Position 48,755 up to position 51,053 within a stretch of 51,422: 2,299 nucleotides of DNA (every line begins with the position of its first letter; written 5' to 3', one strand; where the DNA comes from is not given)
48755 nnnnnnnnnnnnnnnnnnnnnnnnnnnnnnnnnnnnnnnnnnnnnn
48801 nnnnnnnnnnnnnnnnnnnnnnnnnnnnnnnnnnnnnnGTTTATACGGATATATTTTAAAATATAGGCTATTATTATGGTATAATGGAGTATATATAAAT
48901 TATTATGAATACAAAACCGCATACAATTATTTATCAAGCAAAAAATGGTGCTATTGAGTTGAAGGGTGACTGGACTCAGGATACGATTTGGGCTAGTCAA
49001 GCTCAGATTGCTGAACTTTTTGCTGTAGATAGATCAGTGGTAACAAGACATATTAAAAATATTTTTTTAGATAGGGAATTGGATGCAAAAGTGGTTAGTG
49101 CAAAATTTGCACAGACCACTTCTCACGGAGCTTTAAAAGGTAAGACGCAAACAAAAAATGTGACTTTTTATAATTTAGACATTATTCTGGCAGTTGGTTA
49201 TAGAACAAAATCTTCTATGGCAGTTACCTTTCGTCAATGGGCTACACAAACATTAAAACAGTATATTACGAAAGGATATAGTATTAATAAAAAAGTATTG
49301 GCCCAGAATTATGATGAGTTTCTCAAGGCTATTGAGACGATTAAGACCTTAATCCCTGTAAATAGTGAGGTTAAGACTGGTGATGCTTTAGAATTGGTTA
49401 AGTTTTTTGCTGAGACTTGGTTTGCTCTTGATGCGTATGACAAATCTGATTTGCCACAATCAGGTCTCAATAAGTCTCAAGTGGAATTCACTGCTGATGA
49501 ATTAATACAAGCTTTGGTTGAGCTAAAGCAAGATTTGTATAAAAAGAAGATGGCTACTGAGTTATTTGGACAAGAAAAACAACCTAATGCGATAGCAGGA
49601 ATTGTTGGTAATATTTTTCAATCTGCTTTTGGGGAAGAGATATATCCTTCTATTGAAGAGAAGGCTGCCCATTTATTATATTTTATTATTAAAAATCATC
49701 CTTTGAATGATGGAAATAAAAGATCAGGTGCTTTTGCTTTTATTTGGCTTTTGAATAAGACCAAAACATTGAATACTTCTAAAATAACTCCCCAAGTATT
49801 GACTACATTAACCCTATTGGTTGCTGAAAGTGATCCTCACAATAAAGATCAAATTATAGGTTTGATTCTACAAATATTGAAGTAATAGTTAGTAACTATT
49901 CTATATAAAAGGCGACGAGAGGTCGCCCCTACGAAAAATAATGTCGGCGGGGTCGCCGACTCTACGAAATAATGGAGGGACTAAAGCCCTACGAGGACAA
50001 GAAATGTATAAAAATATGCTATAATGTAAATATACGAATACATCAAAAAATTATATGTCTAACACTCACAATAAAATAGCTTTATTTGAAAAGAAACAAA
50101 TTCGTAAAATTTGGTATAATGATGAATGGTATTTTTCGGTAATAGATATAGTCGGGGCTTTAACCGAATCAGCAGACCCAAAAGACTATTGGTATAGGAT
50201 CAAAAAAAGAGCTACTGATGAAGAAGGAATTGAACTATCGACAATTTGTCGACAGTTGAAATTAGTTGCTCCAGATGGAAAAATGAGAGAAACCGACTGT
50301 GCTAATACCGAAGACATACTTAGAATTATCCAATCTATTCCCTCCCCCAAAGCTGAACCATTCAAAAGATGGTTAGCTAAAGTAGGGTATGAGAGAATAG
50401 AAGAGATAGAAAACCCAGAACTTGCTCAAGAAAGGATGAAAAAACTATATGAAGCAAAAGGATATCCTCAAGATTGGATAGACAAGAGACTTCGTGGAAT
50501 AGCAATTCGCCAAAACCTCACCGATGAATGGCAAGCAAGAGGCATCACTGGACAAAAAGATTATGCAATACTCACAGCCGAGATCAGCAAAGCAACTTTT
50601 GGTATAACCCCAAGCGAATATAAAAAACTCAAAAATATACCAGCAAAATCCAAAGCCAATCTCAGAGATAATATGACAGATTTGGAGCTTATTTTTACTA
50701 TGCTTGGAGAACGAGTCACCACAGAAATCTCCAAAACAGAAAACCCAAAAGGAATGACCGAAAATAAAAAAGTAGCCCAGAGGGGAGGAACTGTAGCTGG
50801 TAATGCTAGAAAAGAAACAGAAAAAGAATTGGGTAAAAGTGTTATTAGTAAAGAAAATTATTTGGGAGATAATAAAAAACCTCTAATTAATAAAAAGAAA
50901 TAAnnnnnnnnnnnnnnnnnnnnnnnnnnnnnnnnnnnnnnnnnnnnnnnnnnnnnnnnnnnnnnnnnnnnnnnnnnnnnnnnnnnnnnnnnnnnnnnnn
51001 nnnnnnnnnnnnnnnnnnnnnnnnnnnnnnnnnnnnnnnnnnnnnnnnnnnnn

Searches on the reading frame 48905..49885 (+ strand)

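Call 83: search_protein_families(library=pfam, proteins=[window:48905-49885:+], max_evalue=0.00001)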
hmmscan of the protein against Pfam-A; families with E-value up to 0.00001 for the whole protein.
window:48905-49885:+ (326 aa): 2 families
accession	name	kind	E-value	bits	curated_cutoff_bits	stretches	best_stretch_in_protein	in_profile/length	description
PF13310.11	Virulence_RhuM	-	2.3e-21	76.7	33.7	1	64-146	2-87/252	Virulence protein RhuM family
PF02661.23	Fic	-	1.7e-11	45.2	24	1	198-283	5-93/93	Fic/DOC family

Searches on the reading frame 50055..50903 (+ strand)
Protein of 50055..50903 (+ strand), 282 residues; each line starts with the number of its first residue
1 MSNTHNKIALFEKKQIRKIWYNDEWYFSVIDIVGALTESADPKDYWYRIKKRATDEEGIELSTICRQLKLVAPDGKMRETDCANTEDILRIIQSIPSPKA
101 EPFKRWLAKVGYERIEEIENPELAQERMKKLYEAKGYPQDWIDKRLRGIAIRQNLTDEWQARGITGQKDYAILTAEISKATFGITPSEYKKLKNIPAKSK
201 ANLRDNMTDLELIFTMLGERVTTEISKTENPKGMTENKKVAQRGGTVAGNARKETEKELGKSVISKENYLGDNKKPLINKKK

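Call 83: search_protein_families(library=pfam, proteins=[window:50055-50903:+], max_evalue=0.00001)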
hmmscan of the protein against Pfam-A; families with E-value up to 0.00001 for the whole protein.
window:50055-50903:+ (282 aa): 1 family
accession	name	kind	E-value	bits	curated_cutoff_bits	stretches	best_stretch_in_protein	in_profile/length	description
PF02498.22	Bro-N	-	8.9e-13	49.1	25.6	1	15-109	1-92/96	BRO family, N-terminal domain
